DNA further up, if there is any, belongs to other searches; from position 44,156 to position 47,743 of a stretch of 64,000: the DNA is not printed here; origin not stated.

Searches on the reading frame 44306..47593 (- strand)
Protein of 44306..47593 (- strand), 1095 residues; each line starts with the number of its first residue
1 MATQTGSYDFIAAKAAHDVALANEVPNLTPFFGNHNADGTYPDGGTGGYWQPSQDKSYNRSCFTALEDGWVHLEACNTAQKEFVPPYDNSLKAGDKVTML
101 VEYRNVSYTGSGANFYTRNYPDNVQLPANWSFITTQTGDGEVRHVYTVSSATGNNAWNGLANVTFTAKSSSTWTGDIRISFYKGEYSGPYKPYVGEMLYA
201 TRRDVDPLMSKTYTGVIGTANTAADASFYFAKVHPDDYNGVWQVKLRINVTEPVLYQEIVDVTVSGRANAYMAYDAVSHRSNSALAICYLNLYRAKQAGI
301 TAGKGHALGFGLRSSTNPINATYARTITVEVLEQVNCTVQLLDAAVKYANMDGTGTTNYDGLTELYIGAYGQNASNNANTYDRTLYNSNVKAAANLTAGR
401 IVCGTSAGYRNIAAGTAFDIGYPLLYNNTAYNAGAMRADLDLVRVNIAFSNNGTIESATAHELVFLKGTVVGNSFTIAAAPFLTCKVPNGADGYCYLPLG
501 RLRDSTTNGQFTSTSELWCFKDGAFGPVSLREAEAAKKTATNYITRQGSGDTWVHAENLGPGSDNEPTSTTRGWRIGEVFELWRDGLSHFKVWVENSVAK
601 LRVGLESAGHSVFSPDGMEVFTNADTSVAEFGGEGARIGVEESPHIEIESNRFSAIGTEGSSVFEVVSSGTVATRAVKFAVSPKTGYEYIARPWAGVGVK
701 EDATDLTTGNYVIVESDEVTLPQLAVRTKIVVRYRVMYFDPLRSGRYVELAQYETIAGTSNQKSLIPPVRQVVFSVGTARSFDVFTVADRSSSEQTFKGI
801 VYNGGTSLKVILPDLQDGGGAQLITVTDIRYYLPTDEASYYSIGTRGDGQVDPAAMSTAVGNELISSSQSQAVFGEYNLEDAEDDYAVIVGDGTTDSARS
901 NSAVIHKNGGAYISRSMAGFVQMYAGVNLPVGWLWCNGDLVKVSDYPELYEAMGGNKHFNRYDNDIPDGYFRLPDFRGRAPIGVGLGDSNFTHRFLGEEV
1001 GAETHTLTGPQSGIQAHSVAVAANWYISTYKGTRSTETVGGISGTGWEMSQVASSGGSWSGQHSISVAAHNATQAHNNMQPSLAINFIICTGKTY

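Call 30: search_protein_families(library=phrogs, proteins=[window:44306-47593:-], max_evalue=0.00001)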
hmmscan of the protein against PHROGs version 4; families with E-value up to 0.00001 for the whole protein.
window:44306-47593:- (1095 aa): 6 families
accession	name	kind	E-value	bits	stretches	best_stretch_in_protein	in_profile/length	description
phrog_9116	-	tail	2.1e-17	64.1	1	904-1093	46-213/455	tail protein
phrog_523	-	tail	3.9e-10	40.1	1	820-1025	391-584/673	tail collar fiber protein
phrog_19618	-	tail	5e-08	33.3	1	867-1077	90-291/387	tail collar protein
phrog_327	-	tail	6.1e-07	30.1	1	903-1058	296-405/618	tail protein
phrog_8469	-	tail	9.4e-07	29.4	0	927-1020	142-198/303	tail fiber protein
phrog_6256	-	tail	2.3e-06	27.9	1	858-1052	222-395/686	tail fiber protein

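Call 31: search_protein_families(library=pfam, proteins=[window:44306-47593:-], max_evalue=0.00001)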
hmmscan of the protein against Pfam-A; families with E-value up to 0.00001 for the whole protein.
window:44306-47593:- (1095 aa): 1 family
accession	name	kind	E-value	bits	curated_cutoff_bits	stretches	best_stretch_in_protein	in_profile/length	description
PF07484.17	Collar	-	3.1e-11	43.5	24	1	919-981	1-57/57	Phage Tail Collar Domain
